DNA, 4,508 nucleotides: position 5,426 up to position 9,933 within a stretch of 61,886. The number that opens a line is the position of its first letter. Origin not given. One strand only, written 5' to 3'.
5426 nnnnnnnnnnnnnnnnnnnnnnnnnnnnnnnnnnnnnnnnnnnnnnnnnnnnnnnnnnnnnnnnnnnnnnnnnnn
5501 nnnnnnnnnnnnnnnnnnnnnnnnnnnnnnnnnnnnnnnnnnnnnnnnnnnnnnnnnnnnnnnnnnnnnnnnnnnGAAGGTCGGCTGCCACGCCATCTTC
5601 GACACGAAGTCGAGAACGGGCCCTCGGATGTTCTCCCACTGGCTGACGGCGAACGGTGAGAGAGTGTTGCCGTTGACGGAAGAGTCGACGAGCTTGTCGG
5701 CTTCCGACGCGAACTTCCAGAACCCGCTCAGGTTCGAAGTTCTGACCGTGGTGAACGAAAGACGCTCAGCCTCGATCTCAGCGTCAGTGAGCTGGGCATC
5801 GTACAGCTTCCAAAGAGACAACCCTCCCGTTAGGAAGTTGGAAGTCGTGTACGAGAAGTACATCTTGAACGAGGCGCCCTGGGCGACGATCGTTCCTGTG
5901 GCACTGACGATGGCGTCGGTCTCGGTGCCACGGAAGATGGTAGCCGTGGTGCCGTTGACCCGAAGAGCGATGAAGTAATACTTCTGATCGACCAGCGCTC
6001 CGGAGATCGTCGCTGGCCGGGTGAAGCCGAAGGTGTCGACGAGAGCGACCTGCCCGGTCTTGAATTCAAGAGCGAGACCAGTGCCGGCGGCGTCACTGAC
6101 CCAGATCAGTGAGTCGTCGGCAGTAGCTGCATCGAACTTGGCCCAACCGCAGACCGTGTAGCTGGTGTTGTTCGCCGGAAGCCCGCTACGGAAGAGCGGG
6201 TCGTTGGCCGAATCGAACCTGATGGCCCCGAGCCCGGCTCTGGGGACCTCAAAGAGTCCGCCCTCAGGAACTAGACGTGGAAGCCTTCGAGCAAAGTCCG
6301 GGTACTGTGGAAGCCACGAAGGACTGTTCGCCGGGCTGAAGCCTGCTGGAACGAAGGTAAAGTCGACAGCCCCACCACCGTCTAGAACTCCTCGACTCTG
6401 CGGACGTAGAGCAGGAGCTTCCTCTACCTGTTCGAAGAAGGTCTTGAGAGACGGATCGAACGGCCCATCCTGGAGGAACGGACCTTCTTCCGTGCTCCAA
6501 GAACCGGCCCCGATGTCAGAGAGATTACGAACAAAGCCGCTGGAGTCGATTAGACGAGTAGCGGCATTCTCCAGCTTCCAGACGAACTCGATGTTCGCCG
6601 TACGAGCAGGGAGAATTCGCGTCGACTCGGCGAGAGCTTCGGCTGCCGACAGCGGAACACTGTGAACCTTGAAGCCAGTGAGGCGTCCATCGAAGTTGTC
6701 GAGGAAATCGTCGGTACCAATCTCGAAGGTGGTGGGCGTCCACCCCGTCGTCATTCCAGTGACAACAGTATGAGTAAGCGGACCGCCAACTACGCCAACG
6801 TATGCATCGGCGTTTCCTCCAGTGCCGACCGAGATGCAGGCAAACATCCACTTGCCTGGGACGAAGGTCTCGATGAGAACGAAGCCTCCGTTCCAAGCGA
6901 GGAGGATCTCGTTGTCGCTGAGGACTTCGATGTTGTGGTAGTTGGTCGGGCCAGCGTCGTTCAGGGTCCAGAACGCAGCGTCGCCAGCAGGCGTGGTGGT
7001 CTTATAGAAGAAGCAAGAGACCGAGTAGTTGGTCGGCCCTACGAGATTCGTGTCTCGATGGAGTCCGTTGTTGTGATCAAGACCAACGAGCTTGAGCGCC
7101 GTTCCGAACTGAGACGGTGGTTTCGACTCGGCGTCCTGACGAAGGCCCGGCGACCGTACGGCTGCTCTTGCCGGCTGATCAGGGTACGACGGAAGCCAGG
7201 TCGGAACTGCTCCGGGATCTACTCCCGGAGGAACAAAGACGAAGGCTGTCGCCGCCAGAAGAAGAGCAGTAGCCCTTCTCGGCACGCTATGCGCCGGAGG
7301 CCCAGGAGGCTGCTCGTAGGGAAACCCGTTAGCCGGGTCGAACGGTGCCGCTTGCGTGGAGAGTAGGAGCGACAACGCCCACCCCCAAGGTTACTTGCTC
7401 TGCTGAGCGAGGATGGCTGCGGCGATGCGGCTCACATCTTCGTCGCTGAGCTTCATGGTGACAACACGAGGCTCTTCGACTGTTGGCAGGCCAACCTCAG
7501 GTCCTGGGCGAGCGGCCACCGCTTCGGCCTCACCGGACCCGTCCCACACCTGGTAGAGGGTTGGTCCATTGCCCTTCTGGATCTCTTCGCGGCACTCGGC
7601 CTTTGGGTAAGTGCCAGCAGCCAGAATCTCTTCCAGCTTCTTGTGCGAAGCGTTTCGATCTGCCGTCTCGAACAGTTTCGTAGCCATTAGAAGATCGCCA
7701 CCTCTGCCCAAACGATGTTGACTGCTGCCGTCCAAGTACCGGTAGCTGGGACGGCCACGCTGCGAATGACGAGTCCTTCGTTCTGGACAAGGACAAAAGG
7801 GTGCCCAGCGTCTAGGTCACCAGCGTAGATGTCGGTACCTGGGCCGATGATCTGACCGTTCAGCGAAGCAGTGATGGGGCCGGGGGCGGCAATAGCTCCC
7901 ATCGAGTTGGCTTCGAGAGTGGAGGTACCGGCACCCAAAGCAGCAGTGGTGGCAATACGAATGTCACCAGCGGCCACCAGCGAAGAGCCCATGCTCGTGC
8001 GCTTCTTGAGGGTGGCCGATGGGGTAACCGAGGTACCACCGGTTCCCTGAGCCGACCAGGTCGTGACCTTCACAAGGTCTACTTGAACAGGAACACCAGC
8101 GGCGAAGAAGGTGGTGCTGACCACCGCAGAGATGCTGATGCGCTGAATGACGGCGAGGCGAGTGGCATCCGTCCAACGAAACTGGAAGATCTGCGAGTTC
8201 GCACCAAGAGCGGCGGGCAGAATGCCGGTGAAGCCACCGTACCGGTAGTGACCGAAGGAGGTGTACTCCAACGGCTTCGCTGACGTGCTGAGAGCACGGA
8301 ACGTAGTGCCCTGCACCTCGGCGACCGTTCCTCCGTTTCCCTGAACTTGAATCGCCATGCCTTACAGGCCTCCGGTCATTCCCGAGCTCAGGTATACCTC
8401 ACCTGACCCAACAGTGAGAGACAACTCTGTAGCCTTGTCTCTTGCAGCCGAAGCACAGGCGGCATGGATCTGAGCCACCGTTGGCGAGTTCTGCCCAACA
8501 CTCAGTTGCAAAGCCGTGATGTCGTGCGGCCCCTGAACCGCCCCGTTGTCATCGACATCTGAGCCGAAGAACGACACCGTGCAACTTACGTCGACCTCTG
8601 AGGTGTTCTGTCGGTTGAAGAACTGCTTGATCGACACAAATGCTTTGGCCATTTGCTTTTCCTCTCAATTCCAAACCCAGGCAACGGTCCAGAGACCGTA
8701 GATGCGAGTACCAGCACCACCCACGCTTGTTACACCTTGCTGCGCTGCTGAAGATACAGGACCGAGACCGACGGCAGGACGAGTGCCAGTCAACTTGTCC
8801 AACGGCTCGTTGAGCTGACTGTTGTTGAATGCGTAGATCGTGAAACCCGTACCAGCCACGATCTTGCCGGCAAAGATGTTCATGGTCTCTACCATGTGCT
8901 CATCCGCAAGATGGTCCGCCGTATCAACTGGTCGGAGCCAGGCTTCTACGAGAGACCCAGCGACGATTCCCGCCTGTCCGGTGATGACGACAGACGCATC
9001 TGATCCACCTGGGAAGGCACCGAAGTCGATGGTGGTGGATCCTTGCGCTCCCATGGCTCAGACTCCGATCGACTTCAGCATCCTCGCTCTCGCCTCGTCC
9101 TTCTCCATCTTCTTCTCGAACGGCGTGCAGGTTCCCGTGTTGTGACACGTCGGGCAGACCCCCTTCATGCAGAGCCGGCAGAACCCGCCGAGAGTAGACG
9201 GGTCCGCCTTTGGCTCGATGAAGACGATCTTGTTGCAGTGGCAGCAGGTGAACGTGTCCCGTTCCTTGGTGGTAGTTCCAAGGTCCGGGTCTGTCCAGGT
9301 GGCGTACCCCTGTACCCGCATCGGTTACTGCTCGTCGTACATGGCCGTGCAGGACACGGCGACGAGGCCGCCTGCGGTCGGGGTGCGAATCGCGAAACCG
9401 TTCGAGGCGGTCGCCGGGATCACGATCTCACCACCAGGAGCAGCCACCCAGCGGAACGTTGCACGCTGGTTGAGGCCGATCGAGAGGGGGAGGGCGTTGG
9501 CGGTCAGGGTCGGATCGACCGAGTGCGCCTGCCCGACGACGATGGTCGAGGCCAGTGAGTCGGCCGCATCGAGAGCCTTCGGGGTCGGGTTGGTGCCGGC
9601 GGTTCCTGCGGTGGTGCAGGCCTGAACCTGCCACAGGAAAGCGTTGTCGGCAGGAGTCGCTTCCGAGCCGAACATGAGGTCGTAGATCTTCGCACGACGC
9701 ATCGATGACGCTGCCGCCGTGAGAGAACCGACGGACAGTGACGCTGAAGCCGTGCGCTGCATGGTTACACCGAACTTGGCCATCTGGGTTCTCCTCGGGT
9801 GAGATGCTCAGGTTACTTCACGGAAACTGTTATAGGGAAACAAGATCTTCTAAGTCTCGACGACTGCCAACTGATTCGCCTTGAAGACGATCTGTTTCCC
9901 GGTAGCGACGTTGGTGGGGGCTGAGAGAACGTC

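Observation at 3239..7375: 1378-aa protein: two LamG-like lectin domains plus about 25 W-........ repeats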

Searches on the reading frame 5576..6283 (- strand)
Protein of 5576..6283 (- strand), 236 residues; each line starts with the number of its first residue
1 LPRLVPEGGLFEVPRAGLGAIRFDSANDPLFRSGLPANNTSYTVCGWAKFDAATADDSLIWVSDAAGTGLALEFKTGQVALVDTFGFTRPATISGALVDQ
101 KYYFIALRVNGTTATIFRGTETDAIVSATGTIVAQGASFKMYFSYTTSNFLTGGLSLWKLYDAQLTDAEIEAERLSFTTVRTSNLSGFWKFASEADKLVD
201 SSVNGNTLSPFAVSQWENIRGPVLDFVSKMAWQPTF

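Call 60: search_protein_families(library=pfam, proteins=[window:5576-6283:-], max_evalue=1)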
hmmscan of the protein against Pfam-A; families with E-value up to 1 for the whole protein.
window:5576-6283:- (236 aa): 1 family
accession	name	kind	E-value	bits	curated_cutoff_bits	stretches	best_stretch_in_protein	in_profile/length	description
PF13385.13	Laminin_G_3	-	1.2e-07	32.5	27.6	1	38-170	15-150/151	Concanavalin A-like lectin/glucanases superfamily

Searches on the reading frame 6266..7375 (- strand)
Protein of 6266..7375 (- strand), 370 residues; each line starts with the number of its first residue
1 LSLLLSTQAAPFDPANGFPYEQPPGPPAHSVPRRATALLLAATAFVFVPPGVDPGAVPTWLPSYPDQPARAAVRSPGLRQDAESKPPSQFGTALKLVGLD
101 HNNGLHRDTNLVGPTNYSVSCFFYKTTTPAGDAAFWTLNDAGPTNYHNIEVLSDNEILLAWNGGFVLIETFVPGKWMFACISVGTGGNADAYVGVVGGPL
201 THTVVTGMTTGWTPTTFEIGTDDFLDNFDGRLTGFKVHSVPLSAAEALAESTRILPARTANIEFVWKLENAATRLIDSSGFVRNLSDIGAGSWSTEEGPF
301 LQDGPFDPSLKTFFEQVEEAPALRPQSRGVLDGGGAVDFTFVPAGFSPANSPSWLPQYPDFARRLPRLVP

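Call 84: predict_structure(alignment_id=A7)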
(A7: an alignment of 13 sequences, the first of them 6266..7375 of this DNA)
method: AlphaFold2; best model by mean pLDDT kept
length: 370 residues; sequences in the alignment: 13
mean_pLDDT: 67.9   pTM: 0.60
mean pLDDT of the five models: 67.9, 64.8, 62.3, 61.6, 61.0
residues with pLDDT >= 90: 81; 70-90: 117; 50-70: 35; < 50: 137
segments of 3 or more residues with pLDDT < 50: 1-15, 17-35, 44-49, 61-89, 305-370
pLDDT, mean of each block of 10 residues (from residue 1): 40 44 44 51 47 55 44 41 43 75 79 87 90 89 84 93 93 93 91 92 92 87 72 92 95 86 87 78 78 81 49 38 39 40 42 40 41
secondary structure, 60 per line:
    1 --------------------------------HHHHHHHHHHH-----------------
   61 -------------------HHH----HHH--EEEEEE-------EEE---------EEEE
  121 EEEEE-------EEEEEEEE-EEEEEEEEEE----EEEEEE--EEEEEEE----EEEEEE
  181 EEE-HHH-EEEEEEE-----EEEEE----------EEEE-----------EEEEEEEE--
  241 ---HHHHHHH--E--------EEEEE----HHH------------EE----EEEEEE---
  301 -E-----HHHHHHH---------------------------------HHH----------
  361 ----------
elements in order: H33-43 E92-97 E105-107 E117-125 E133-140 E142-151 E156-161 E164-170 E175-183 E189-195 E201-205 E216-219 E231-238 H244-250 E262-266 E292-297 H308-314

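Call 87: fold_search(model_id=the predicted structure, library=pdb)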
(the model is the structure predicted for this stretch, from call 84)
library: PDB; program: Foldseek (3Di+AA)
matches with E <= 10: 1149; with E <= 0.001: 228
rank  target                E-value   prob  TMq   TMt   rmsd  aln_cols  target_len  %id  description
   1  8i59_B                6.5e-08  1.00  0.39  0.21  13.8       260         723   13  N-acetyl-(R)-beta-phenylalanine acylase, selenomethionyl derivative (released 2023-03-15)
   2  8pvq                  8.6e-08  1.00  0.35  0.59   6.6       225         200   17  Crystal Structure of Human PTX3 C-terminal domain (released 2024-07-24)
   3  6lvd_A                9.6e-08  1.00  0.38  0.20   7.1       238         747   13  Structure of Dimethylformamidase, tetramer, Y440A mutant (released 2020-06-03)
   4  8i5a_B                1.1e-07  1.00  0.39  0.21  13.9       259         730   13  N-acetyl-(R)-beta-phenylalanine acylase, 2.75 angstrom resolution (released 2023-03-15)
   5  8i59_A                1.2e-07  1.00  0.39  0.21   6.4       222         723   14  N-acetyl-(R)-beta-phenylalanine acylase, selenomethionyl derivative (released 2023-03-15)
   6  6lvb_A                1.2e-07  1.00  0.38  0.20   7.0       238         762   13  Structure of Dimethylformamidase, tetramer (released 2020-06-03)
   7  8huy_B                1.3e-07  1.00  0.38  0.21  13.9       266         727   13  N-acetyl-(R)-beta-phenylalanine acylase (released 2023-03-15)
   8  2r1d_H                1.3e-07  1.00  0.29  0.57   7.6       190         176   18  Crystal structure of rat neurexin 1beta in the Ca2+ containing form (released 2008-04-01)
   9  9k6v_A                1.3e-07  1.00  0.37  0.61   6.7       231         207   16  Pentraxin Domain of PTX3 Hexamer (released 2025-10-22)
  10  3vkf_C                1.3e-07  1.00  0.32  0.63   6.9       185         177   17  Crystal Structure of Neurexin 1beta/Neuroligin 1 complex (released 2012-08-01)
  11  9a24_A                1.5e-07  1.00  0.37  0.37   6.6       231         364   16  PTX3 hybrid cryoEM and AlphaFold model (released 2022-07-29)
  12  6lve_A                1.7e-07  1.00  0.37  0.20   7.1       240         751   14  Structure of Dimethylformamidase, tetramer, E521A mutant (released 2020-06-03)
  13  9k6u_A                1.8e-07  1.00  0.35  0.57   7.1       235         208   17  Pentraxin Domain of PTX3 Octamer (released 2025-10-22)
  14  8d8o_B                1.9e-07  1.00  0.42  0.15   4.2       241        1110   13  Cryo-EM structure of substrate unbound PAPP-A (released 2022-09-28)
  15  8huy_A                2.0e-07  1.00  0.39  0.21  13.6       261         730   12  N-acetyl-(R)-beta-phenylalanine acylase (released 2023-03-15)
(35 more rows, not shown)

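Call 88: fold_search(model_id=the predicted structure, library=viral)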
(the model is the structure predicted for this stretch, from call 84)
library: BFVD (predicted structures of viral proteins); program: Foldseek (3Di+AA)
matches with E <= 10: 847; with E <= 0.001: 301
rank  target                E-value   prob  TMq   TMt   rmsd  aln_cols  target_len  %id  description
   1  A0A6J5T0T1            1.7e-11  1.00  0.45  0.33  18.7       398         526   13  Concanavalin A-like lectin/glucanases superfamily [uncultured Caudovirales phage]
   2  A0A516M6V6            2.9e-11  1.00  0.43  0.65   8.0       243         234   16  (no name in the UniProt tables at hand)
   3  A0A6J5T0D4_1          7.8e-11  1.00  0.43  0.14  22.1       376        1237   14  Concanavalin A-like lectin/glucanases superfamily [uncultured Caudovirales phage]
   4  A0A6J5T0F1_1          3.3e-10  1.00  0.44  0.20   8.5       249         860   18  Concanavalin A-like lectin/glucanases superfamily [uncultured Caudovirales phage]
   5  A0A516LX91            9.4e-10  1.00  0.39  0.15   4.0       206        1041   16  (no name in the UniProt tables at hand)
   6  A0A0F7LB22            1.2e-09  1.00  0.46  0.56   4.1       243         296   15  LamG-like jellyroll fold domain-containing protein [uncultured marine virus]
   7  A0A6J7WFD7            3.6e-09  1.00  0.41  0.55  11.4       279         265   15  Concanavalin A-like lectin/glucanases superfamily [uncultured Caudovirales phage]
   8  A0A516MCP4            5.3e-09  1.00  0.42  0.31   6.4       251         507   20  (no name in the UniProt tables at hand)
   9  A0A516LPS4            5.3e-09  1.00  0.37  0.13  10.6       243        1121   18  (no name in the UniProt tables at hand)
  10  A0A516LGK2            5.6e-09  1.00  0.48  0.16   3.5       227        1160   16  (no name in the UniProt tables at hand)
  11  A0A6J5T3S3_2          9.2e-09  1.00  0.41  0.16  24.0       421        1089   13  Concanavalin A-like lectin/glucanases superfamily [uncultured Caudovirales phage]
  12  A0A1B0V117            9.7e-09  1.00  0.36  0.20  13.3       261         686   14  (no name in the UniProt tables at hand)
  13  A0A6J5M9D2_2          9.7e-09  1.00  0.37  0.18   9.9       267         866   14  Uncharacterized protein [uncultured Caudovirales phage]
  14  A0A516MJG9            1.0e-08  1.00  0.43  0.60  14.2       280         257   15  (no name in the UniProt tables at hand)
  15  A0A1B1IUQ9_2          1.2e-08  1.00  0.46  0.13  23.1       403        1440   11  (no name in the UniProt tables at hand)
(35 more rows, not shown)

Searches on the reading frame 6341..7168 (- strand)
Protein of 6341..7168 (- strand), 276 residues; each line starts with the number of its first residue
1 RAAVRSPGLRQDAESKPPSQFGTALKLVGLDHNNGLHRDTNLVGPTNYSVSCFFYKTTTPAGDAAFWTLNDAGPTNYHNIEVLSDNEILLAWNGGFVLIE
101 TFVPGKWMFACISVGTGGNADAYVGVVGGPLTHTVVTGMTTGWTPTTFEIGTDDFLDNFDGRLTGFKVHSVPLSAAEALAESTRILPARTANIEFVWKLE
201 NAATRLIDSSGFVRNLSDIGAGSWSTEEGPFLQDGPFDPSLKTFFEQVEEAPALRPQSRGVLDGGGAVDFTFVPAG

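Call 60: search_protein_families(library=pfam, proteins=[window:6341-7168:-], max_evalue=1)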
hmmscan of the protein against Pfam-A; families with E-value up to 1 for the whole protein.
window:6341-7168:- (276 aa): 1 family
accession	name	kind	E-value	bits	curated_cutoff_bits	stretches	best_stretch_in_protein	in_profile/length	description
PF13385.13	Laminin_G_3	-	1.9e-06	28.5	27.6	1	41-177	12-149/151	Concanavalin A-like lectin/glucanases superfamily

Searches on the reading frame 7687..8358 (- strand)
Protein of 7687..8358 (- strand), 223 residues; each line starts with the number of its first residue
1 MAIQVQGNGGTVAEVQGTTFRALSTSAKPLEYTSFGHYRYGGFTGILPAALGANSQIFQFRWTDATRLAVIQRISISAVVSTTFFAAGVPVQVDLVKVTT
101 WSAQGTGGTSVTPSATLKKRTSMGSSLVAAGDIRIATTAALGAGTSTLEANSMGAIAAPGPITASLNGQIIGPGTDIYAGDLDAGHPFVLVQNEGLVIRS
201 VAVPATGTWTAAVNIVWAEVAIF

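Call 13: search_protein_families(library=phrogs, proteins=[window:7687-8358:-], max_evalue=0.01)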
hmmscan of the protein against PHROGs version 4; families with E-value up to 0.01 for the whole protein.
window:7687-8358:- (223 aa): 0 families

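Call 22: search_protein_families(library=pfam, proteins=[window:7687-8358:-], max_evalue=0.01)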
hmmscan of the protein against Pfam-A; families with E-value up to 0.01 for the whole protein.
window:7687-8358:- (223 aa): 0 families

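Call 60: search_protein_families(library=pfam, proteins=[window:7687-8358:-], max_evalue=1)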
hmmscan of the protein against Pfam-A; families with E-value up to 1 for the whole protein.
window:7687-8358:- (223 aa): 0 families

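Call 92: search_solved_structures(query=window:7687-8358:-, max_evalue=1)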
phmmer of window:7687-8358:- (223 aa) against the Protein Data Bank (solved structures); distinct sequences matched with E-value up to 1: 0.

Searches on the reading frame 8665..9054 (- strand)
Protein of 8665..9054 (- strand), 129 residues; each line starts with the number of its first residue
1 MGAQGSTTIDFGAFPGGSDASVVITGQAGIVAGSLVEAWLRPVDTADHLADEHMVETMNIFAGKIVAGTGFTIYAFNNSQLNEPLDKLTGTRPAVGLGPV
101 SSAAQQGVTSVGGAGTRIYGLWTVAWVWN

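Call 13: search_protein_families(library=phrogs, proteins=[window:8665-9054:-], max_evalue=0.01)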
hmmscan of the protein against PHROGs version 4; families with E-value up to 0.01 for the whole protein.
window:8665-9054:- (129 aa): 0 families

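Call 22: search_protein_families(library=pfam, proteins=[window:8665-9054:-], max_evalue=0.01)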
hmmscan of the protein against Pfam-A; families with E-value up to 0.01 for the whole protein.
window:8665-9054:- (129 aa): 0 families

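Call 93: search_solved_structures(query=window:8665-9054:-, max_evalue=1)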
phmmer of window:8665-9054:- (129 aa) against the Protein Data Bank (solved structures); distinct sequences matched with E-value up to 1: 2.
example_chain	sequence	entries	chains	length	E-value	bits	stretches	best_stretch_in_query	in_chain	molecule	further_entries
2csp_A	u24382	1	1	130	0.1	16.2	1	2-62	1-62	RIM binding protein 2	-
2pzk_A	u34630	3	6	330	0.7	13.6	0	12-41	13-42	Putative nucleotide sugar epimerase/ dehydratase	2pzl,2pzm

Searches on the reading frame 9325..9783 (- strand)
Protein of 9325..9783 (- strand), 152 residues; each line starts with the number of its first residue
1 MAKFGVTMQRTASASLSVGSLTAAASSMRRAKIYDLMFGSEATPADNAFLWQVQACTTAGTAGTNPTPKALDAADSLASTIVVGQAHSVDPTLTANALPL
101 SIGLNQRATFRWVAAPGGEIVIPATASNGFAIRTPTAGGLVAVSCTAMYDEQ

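Call 13: search_protein_families(library=phrogs, proteins=[window:9325-9783:-], max_evalue=0.01)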
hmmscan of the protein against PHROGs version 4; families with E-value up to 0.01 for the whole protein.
window:9325-9783:- (152 aa): 0 families

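Call 22: search_protein_families(library=pfam, proteins=[window:9325-9783:-], max_evalue=0.01)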
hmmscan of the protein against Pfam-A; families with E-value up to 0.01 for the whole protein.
window:9325-9783:- (152 aa): 0 families

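Call 91: search_solved_structures(query=window:9325-9783:-, max_evalue=1)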
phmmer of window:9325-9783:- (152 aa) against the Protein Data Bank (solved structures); distinct sequences matched with E-value up to 1: 0.
